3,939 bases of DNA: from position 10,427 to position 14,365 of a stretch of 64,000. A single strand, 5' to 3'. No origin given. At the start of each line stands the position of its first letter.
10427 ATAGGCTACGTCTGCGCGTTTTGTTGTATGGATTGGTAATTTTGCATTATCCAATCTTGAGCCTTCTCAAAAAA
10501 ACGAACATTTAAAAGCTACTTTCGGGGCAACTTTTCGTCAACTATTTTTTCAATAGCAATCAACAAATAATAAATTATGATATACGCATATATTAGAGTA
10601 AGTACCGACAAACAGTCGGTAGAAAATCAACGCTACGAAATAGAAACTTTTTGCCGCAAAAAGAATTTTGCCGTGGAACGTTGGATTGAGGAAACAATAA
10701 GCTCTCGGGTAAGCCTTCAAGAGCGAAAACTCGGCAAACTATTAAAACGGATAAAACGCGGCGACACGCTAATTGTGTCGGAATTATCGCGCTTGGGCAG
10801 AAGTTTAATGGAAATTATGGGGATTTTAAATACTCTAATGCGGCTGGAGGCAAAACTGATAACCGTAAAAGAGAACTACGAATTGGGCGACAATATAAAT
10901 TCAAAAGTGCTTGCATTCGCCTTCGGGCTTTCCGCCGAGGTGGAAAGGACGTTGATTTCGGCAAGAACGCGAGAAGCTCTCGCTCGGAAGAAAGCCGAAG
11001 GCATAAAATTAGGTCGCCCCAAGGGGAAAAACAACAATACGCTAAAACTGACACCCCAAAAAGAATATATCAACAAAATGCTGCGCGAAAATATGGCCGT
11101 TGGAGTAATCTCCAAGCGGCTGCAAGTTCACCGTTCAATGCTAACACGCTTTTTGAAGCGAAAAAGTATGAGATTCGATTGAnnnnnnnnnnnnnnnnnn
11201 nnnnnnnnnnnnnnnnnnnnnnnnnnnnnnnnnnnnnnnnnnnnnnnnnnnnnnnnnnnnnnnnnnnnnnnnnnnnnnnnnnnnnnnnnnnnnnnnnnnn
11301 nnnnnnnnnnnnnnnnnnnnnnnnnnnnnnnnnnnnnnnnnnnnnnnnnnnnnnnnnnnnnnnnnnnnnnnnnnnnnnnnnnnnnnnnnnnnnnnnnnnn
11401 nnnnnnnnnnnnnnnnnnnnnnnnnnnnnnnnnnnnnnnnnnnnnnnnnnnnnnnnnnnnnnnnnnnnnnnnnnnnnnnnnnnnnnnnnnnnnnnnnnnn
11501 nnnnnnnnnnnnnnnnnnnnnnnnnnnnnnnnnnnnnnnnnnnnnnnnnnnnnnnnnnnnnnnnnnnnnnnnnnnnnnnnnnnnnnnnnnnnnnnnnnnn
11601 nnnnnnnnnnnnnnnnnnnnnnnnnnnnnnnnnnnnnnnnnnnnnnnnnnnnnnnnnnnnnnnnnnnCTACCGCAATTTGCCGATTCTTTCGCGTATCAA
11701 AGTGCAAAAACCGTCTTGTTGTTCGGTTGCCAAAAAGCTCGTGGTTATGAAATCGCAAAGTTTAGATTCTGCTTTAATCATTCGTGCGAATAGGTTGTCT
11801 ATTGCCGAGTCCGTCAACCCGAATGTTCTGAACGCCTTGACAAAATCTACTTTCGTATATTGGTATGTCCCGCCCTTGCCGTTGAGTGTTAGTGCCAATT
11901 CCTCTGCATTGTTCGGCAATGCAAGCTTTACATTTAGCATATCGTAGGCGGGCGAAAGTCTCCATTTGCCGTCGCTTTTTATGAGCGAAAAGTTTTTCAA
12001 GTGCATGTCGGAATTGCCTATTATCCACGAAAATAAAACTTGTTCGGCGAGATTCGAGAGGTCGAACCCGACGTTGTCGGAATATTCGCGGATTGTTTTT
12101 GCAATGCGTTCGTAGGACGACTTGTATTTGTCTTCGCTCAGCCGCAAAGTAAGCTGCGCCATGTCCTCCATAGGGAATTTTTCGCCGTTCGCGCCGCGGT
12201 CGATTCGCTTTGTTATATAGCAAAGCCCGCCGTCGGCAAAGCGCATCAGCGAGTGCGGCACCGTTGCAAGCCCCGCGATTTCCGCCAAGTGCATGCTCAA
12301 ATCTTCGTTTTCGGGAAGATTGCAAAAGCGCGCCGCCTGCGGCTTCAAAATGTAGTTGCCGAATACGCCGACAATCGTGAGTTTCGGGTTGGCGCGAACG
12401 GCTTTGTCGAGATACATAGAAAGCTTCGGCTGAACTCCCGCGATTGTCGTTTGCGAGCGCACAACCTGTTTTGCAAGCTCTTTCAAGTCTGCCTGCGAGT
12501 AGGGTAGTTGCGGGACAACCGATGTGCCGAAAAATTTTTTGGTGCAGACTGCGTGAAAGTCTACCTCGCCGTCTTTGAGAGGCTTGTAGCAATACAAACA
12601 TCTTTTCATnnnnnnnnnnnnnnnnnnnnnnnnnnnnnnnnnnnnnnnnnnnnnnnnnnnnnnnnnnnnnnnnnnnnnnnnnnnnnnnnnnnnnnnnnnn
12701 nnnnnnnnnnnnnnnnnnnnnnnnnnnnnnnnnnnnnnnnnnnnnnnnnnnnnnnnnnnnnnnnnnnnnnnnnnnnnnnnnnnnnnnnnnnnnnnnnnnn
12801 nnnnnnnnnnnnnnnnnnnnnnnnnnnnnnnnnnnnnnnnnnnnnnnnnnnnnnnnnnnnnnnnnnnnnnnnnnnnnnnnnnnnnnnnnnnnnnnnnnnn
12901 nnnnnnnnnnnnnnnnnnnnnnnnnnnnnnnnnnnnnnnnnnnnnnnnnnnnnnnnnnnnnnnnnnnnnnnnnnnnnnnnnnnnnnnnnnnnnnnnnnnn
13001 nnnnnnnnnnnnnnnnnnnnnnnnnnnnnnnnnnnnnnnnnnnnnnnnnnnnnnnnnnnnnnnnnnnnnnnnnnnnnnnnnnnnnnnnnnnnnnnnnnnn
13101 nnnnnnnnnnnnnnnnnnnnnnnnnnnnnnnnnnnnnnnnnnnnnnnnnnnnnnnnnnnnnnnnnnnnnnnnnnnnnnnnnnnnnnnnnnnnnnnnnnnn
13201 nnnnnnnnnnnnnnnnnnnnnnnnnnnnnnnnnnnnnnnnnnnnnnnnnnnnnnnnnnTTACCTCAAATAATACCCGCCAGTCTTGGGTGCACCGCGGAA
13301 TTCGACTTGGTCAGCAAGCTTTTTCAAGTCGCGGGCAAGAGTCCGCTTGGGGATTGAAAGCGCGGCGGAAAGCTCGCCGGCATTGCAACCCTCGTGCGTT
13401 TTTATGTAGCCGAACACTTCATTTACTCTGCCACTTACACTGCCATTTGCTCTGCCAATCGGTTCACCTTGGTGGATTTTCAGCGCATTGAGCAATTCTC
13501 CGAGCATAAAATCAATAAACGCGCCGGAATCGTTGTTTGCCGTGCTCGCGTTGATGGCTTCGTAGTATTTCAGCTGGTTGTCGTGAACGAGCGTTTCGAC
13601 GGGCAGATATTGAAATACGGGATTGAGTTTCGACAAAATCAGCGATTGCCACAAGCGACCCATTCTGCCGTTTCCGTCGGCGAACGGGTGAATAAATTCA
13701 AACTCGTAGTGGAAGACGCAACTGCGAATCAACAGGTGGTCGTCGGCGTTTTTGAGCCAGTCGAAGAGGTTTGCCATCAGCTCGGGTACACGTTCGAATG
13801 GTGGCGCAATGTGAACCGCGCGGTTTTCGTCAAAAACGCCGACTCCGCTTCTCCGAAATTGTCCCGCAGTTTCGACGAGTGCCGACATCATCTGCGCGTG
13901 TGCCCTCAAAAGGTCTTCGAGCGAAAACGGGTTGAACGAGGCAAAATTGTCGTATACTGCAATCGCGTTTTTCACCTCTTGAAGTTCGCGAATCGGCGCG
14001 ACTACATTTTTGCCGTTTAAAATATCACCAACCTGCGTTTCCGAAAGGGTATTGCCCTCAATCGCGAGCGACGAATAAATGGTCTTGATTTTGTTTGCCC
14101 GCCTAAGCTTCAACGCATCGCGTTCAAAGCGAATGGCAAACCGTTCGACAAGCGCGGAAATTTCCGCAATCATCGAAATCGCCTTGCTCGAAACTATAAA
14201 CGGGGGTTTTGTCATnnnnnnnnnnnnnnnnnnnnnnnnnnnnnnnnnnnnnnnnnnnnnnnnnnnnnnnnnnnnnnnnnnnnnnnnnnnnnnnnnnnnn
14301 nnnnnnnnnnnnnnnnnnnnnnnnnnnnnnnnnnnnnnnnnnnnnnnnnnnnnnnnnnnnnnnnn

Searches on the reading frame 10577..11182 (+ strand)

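Call 108: search_protein_families(library=pfam, proteins=[window:10577-11182:+], max_evalue=0.001)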
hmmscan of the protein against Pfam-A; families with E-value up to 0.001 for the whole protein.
window:10577-11182:+ (201 aa): 1 family
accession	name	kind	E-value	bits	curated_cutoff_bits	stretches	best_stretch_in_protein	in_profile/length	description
PF00239.26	Resolvase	-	1.7e-32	113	23.3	1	2-142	1-143/145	Resolvase, N terminal domain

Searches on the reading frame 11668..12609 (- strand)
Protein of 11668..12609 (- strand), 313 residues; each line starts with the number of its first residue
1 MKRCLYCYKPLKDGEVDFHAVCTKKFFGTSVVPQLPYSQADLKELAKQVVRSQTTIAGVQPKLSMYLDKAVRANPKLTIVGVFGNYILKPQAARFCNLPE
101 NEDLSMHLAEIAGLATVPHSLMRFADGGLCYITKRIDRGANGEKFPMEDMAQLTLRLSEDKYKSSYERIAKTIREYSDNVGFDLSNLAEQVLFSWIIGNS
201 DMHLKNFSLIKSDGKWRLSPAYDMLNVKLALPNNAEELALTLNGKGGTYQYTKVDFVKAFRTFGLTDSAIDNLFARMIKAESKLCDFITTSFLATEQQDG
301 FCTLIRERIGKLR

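Call 108: search_protein_families(library=pfam, proteins=[window:11668-12609:-], max_evalue=0.001)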
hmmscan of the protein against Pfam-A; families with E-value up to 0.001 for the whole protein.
window:11668-12609:- (313 aa): 1 family
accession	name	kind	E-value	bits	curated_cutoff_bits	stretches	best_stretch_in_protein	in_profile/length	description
PF07804.18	HipA_C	-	5.6e-46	157.3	30.5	1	55-279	2-207/213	HipA-like C-terminal domain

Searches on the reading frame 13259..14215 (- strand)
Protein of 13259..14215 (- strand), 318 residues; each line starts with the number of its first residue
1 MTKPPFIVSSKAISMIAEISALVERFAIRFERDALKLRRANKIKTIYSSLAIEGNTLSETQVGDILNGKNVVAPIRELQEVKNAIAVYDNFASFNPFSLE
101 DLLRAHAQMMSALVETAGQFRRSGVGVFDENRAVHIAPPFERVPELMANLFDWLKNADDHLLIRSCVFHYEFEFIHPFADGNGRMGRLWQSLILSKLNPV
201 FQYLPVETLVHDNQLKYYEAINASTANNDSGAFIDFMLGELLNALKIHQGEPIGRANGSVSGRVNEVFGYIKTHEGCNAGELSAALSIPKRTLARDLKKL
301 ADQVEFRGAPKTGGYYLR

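Call 4: search_protein_families(library=pfam, proteins=[window:13259-14215:-], max_evalue=0.01)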
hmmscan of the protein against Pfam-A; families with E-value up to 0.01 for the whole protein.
window:13259-14215:- (318 aa): 2 families
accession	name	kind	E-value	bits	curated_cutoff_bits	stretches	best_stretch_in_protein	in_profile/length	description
PF02661.23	Fic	-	2.4e-22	80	24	1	96-194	1-93/93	Fic/DOC family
PF12840.13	HTH_20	-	0.00012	22.4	27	1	267-302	9-44/51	Helix-turn-helix domain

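Call 5: search_protein_families(library=padloc, proteins=[window:13259-14215:-], max_evalue=0.01)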
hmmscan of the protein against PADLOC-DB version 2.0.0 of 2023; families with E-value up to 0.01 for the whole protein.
window:13259-14215:- (318 aa): 10 families
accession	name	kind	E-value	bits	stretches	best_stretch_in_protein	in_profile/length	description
PDLC03963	SoFic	-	1.6e-39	134.3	1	40-303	55-334/361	-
PDLC04836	PDC-S04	-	1.2e-19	68.4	1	40-237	24-223/244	-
PDLC04837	PDC-S04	-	9.6e-19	65.6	1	40-229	24-212/234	-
PDLC04840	PDC-S04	-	8.3e-18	62.9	1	43-189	13-169/227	-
PDLC04966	PDC-S24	-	4.1e-16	56.9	1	94-223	229-367/497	-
PDLC04839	PDC-S04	-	6.9e-15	53.3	1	86-228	48-190/205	-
PDLC04838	PDC-S04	-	4.4e-09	34.4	1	85-198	51-166/209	-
PDLC04842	PDC-S04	-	4e-06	24.7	1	84-206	27-143/202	-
PDLC04841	PDC-S04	-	1.8e-05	22.6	1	93-196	136-230/292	-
PDLC01457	WYL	-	0.006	14.2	0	263-317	5-59/229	"CAS-I,CAS-II,CAS-III,CAS-IV,CAS-V,CAS-VI; associated_signaling"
